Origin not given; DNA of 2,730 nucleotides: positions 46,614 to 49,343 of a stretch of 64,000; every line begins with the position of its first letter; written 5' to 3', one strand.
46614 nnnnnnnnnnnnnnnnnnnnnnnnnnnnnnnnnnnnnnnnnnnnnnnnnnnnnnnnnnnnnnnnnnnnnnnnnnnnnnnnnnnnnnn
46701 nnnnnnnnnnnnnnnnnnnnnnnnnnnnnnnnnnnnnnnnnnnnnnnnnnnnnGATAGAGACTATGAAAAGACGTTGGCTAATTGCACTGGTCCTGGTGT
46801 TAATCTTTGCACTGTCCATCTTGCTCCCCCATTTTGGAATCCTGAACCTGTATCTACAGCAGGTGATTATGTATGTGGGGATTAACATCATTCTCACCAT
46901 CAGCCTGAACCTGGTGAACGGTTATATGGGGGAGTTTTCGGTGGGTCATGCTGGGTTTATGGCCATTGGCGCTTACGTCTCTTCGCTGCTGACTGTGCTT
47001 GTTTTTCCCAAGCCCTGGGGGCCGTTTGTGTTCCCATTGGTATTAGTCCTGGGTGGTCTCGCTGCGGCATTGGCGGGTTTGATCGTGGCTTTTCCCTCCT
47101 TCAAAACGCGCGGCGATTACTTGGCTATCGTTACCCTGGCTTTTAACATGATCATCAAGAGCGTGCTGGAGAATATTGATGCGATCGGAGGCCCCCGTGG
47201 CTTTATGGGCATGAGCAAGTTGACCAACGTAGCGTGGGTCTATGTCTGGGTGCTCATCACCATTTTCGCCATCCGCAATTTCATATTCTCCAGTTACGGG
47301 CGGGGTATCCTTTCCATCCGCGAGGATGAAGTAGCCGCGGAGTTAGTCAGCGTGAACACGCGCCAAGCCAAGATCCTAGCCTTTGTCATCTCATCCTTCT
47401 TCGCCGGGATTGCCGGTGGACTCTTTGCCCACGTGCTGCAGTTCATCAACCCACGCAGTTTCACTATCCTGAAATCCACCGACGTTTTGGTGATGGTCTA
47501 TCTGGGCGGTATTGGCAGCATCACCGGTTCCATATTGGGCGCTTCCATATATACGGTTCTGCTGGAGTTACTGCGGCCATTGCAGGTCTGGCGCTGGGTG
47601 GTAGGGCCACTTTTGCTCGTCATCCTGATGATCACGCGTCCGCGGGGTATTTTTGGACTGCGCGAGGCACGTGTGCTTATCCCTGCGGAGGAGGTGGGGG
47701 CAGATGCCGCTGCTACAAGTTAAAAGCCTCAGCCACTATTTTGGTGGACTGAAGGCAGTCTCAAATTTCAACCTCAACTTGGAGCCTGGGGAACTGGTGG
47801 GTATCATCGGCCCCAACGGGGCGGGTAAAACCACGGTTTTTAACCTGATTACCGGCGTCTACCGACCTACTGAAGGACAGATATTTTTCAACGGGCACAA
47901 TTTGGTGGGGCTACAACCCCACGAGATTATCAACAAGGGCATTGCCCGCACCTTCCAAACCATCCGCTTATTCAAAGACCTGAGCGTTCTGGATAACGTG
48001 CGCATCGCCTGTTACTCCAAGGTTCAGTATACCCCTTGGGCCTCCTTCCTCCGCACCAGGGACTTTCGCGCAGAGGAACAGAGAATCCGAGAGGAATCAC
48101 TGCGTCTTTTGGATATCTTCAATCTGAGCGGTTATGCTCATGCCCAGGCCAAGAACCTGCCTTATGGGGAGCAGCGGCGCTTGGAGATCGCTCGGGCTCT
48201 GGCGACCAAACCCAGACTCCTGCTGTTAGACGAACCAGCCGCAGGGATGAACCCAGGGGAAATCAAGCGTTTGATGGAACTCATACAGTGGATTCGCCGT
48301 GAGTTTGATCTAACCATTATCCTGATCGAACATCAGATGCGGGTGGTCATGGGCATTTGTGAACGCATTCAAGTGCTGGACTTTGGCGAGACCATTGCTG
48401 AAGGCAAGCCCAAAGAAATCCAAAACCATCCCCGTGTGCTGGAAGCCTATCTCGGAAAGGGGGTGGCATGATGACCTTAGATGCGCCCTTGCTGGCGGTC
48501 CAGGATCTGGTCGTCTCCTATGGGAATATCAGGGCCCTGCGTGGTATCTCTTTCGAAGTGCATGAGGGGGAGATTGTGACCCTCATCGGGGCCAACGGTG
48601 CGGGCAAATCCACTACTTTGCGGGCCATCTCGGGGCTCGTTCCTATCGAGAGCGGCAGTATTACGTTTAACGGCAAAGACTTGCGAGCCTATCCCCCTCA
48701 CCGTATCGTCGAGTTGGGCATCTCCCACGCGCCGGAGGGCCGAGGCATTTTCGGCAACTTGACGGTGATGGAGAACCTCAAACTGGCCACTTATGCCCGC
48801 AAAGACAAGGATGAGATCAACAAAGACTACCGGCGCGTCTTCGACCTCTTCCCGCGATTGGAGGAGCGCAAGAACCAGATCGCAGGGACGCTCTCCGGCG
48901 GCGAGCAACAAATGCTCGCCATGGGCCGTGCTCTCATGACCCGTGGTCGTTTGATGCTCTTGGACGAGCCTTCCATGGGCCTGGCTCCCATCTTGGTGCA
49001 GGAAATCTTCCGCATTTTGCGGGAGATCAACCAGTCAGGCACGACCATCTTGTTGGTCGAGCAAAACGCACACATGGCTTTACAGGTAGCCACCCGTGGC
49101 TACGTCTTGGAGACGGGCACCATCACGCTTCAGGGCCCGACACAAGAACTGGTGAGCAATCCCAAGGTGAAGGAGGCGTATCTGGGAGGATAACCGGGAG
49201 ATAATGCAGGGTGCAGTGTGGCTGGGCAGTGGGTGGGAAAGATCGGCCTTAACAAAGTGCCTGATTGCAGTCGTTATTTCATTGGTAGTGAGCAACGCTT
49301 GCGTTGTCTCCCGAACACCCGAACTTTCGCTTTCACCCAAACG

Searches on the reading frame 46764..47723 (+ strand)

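Call 7: search_protein_families(library=pfam, proteins=[window:46764-47723:+])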
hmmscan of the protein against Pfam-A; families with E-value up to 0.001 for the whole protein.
window:46764-47723:+ (319 aa): 1 family
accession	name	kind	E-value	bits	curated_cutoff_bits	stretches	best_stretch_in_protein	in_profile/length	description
PF02653.21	BPD_transp_2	-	1.5e-36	126.4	26.8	1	32-288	3-265/269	Branched-chain amino acid transport system / permease component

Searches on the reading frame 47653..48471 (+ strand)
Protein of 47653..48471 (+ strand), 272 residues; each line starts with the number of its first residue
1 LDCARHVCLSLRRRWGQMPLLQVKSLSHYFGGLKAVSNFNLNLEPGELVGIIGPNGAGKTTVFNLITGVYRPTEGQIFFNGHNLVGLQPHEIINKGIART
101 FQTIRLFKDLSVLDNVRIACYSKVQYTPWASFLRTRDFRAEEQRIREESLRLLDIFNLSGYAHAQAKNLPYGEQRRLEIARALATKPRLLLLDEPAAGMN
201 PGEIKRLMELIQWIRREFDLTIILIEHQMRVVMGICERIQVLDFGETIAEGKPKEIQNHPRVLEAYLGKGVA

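Call 7: search_protein_families(library=pfam, proteins=[window:47653-48471:+])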
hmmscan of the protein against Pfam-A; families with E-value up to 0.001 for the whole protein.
window:47653-48471:+ (272 aa): 4 families
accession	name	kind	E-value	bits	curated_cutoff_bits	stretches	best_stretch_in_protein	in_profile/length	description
PF00005.33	ABC_tran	-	2.2e-33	116.2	25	1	37-196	2-136/137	ABC transporter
PF12399.14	BCA_ABC_TP_C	-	6.5e-12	45.2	25.5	1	246-271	1-26/27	Branched-chain amino acid ATP-binding cassette transporter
PF13304.12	AAA_21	-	5.8e-09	36.9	27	0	49-129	2-99/304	AAA domain, putative AbiEii toxin, Type IV TA system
PF13476.12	AAA_23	-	2.5e-05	25.4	27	1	34-67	8-40/201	AAA domain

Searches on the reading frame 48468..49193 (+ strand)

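Call 7: search_protein_families(library=pfam, proteins=[window:48468-49193:+])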
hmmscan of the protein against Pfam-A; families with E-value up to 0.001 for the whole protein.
window:48468-49193:+ (241 aa): 7 families
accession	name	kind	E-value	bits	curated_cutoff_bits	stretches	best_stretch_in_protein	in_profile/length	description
PF00005.33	ABC_tran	-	7.6e-30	104.7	25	1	24-169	1-136/137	ABC transporter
PF13304.12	AAA_21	-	2.4e-11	44.7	27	2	37-120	2-102/304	AAA domain, putative AbiEii toxin, Type IV TA system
PF12399.14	BCA_ABC_TP_C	-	8.8e-05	22.4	25.5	1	223-241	6-24/27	Branched-chain amino acid ATP-binding cassette transporter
PF13555.12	AAA_29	-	0.00011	22.3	27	1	27-68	15-55/61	P-loop containing region of AAA domain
PF13514.12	AAA_27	-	0.00041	20.4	22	1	18-57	11-49/206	AAA domain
PF02463.25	SMC_N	-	0.00069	19.6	40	0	35-57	25-47/220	RecF/RecN/SMC N terminal domain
PF13476.12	AAA_23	-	0.00085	20.4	27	0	20-55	6-40/201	AAA domain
